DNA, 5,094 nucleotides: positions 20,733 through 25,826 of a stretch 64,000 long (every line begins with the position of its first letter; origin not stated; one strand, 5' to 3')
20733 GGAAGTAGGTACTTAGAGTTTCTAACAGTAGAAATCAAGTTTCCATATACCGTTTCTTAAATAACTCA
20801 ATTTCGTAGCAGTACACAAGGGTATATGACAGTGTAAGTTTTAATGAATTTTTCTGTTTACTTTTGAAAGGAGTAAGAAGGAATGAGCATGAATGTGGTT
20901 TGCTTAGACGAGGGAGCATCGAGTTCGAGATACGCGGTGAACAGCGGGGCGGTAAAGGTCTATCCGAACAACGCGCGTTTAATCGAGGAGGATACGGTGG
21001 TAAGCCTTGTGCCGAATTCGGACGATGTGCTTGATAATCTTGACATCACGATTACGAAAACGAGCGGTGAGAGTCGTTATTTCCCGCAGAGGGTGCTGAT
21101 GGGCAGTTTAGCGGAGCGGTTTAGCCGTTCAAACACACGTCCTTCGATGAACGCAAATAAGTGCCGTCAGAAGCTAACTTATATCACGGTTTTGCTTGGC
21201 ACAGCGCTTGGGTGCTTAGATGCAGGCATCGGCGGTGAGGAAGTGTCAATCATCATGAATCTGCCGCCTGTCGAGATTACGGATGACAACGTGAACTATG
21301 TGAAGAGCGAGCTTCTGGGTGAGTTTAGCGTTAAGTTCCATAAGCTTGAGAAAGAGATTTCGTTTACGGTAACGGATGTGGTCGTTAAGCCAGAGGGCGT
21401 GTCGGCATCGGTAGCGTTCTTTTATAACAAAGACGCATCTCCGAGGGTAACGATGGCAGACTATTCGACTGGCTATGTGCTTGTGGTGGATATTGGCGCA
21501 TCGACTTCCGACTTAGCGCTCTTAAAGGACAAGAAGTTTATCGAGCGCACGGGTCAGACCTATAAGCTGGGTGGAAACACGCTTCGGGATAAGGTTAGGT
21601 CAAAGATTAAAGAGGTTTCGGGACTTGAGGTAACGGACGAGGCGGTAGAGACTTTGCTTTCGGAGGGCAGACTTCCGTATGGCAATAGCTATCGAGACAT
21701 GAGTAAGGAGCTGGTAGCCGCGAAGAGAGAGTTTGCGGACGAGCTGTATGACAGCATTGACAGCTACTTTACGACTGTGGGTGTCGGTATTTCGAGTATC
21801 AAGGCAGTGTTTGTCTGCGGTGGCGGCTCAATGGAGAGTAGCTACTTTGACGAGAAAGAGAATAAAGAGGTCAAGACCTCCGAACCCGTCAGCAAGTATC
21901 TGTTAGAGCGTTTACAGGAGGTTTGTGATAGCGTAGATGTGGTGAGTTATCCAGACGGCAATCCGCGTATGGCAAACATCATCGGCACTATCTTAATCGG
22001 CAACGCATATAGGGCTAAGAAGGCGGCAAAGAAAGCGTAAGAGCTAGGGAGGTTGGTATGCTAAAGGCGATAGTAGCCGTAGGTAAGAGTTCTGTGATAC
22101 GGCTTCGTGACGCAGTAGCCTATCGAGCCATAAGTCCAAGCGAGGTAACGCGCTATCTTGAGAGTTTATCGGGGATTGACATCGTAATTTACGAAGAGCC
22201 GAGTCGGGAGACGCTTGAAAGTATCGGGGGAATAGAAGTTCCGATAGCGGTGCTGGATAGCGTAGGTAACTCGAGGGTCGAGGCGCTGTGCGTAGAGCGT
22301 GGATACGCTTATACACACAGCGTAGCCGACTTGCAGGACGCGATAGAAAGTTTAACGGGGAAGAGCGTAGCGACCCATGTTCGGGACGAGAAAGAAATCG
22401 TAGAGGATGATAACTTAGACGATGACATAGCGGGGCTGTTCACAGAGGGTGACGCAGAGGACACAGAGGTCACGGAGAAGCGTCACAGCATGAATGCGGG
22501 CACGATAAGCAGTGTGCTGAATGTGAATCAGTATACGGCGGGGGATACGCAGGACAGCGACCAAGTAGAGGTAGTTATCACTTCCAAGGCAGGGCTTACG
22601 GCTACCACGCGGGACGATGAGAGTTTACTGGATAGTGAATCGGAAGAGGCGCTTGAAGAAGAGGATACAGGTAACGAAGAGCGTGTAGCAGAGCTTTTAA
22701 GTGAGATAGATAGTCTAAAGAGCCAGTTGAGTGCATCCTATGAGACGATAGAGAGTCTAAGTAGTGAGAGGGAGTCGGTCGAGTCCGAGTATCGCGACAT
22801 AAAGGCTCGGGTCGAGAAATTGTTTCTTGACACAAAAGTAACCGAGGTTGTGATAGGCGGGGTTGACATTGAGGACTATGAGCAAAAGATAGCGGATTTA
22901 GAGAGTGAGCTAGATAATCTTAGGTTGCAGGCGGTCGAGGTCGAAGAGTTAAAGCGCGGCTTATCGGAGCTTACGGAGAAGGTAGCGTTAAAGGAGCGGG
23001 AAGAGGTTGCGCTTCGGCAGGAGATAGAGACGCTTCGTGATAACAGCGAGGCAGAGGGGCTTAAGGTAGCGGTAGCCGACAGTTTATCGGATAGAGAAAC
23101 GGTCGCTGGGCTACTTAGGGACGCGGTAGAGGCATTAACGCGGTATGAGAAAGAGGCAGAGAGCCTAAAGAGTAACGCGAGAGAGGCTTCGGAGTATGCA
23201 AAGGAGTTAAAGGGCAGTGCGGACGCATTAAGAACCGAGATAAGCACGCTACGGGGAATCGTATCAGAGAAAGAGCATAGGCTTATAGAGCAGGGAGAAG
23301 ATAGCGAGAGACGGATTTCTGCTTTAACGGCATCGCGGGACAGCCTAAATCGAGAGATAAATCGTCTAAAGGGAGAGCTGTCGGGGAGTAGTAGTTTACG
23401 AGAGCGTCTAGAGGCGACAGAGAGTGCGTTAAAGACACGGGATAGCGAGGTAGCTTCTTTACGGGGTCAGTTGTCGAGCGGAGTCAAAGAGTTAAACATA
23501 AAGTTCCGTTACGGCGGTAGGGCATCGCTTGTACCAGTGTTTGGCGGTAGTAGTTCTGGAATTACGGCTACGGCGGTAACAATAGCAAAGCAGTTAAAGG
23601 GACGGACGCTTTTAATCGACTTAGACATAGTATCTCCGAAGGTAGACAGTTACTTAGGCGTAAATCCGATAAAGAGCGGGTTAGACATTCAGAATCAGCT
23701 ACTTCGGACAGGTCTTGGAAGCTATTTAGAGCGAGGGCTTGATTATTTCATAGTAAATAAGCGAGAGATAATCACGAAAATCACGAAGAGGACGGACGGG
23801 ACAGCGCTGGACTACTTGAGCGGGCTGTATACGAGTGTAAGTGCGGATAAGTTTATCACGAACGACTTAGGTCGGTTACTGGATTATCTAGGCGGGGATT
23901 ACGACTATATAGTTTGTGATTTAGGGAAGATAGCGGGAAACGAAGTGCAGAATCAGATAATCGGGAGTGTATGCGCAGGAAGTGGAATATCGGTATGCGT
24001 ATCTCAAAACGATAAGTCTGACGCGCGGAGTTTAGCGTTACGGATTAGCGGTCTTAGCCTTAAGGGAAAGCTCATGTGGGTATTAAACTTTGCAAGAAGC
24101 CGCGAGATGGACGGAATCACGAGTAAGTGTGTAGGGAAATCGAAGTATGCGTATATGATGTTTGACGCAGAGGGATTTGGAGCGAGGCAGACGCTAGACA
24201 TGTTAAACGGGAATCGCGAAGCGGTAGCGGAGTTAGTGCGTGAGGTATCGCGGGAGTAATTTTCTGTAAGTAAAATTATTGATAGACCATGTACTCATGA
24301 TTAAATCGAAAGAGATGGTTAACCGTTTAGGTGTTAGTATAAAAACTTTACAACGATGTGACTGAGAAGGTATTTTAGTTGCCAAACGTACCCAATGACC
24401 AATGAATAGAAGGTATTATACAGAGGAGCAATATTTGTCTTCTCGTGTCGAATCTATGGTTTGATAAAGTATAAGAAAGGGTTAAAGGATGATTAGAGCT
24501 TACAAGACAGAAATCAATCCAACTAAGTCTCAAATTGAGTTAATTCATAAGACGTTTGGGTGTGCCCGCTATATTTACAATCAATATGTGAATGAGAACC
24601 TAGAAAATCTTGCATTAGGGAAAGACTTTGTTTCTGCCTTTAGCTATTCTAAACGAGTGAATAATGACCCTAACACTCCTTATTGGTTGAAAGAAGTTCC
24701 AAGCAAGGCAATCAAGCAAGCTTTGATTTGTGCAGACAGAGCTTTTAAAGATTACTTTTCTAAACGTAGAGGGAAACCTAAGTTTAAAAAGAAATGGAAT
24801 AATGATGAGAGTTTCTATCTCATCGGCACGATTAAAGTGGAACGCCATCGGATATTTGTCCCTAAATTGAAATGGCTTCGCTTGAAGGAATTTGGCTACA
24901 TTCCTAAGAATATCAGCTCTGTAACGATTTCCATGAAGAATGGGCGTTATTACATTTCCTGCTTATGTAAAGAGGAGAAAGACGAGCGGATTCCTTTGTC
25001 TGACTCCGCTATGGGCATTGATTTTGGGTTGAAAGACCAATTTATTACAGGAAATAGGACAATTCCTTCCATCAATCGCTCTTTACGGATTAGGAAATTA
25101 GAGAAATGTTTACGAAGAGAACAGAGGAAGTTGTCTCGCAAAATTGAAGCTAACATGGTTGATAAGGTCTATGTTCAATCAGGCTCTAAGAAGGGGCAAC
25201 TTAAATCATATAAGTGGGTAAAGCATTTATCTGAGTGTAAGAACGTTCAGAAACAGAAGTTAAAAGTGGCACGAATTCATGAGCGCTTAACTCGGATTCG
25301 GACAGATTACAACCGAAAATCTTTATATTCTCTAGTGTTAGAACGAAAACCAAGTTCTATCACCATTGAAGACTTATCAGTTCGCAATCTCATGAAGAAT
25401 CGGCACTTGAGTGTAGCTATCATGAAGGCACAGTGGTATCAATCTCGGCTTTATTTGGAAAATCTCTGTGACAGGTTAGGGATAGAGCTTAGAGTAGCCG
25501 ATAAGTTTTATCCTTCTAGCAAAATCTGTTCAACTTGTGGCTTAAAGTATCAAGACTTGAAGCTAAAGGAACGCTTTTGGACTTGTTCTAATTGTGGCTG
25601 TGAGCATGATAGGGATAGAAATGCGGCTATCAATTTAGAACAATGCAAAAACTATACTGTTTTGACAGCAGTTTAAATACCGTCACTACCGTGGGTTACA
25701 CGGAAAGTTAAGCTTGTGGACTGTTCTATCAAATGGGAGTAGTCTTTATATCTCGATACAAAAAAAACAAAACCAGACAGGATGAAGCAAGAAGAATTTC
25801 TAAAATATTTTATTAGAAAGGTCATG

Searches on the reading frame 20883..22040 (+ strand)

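Call 8: search_protein_families(library=pfam, proteins=[window:20883-22040:+], max_evalue=0.01)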
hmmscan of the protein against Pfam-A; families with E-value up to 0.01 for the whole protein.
window:20883-22040:+ (385 aa): 3 families
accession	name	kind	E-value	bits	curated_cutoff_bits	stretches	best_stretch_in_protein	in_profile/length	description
PF21522.3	MreB-like_C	-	1.7e-09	38.7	27.8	1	201-317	1-115/123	Archaeal actin homologue MreB-like, C-terminal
PF17989.7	ALP_N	-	6.3e-08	33.4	26.3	1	26-173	11-147/148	Actin like proteins N terminal domain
PF11104.14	PilM_2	-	0.0042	16.5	27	1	197-318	180-287/340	Type IV pilus assembly protein PilM;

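Call 95: search_protein_families(library=phrogs, proteins=[window:20883-22040:+], max_evalue=0.001)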
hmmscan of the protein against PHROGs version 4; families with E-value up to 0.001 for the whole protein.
window:20883-22040:+ (385 aa): 1 family
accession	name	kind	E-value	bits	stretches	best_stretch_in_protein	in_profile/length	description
phrog_691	-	DNA, RNA and nucleotide metabolism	7e-34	118.5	1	2-368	2-317/329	partition protein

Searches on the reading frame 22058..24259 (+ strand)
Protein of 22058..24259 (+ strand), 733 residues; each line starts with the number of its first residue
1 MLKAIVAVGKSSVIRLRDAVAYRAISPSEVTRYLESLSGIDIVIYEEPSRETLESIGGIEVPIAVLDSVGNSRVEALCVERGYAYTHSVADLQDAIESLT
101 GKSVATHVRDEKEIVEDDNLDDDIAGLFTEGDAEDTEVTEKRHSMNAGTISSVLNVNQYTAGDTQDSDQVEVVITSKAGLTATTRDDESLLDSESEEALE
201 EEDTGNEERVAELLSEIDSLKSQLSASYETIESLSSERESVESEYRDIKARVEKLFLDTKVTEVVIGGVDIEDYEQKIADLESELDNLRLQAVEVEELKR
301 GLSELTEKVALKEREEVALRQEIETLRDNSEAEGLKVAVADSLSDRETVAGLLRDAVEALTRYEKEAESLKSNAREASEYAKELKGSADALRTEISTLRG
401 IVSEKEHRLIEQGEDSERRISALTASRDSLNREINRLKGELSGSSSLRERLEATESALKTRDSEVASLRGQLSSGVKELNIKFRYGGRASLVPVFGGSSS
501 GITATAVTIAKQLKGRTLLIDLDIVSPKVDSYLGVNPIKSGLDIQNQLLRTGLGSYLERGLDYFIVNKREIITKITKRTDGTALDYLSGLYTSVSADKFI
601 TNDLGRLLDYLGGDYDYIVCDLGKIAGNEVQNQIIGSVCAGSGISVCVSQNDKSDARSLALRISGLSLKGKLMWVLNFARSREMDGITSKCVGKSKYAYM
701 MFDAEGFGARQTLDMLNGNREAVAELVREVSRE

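Call 8: search_protein_families(library=pfam, proteins=[window:22058-24259:+], max_evalue=0.01)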
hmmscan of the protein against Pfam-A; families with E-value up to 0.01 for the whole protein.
window:22058-24259:+ (733 aa): 2 families
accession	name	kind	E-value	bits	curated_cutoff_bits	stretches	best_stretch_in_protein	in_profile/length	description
PF05531.17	NPV_P10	-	0.006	17.5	29.8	0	270-310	12-52/75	Nucleopolyhedrovirus P10 protein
PF04513.17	Baculo_PEP_C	-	0.0085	16.6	38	0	415-479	63-115/140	Baculovirus polyhedron envelope protein, PEP, C terminus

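Call 95: search_protein_families(library=phrogs, proteins=[window:22058-24259:+], max_evalue=0.001)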
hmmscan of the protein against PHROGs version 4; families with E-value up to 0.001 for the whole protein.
window:22058-24259:+ (733 aa): 1 family
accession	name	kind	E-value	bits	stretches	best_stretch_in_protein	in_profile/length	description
phrog_167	-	tail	0.00067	18.5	1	268-484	52-235/1555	tail length tape measure protein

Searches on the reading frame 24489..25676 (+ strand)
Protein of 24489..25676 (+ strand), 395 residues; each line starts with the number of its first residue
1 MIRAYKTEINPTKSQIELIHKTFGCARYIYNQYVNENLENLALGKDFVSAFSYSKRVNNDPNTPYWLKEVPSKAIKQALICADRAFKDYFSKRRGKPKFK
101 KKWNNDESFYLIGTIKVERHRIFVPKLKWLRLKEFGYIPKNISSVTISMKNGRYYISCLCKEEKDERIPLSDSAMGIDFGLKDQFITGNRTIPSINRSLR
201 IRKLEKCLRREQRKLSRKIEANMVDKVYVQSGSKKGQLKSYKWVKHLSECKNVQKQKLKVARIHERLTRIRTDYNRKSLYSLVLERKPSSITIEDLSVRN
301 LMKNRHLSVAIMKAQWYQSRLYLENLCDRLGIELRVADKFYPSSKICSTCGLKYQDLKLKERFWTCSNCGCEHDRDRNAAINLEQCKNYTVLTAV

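Call 8: search_protein_families(library=pfam, proteins=[window:24489-25676:+], max_evalue=0.01)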
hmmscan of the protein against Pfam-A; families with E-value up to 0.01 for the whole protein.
window:24489-25676:+ (395 aa): 3 families
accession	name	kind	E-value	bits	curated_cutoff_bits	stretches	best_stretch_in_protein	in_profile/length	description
PF07282.18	Cas12f1-like_TNB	-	1.1e-18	67.6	26.3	1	316-383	1-60/60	Cas12f1-like, TNB domain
PF12323.14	HTH_OrfB_IS605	-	3.1e-14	52.6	21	1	1-44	1-45/47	Helix-turn-helix domain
PF01385.25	OrfB_IS605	-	7.3e-09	36.3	30.5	1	159-305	3-120/120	Probable transposase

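Call 76: find_related_loci(query=window:24489-25673:+, collection=genome_contigs, flank=2000)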
Query window:24489-25673:+ (395 aa) in genome_contigs; peptide patterns used: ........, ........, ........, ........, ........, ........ (x = any residue, [..] = any of these).
31 stretches matched a pattern, but none encodes a relative of the query by tblastn (E <= 1e-3).
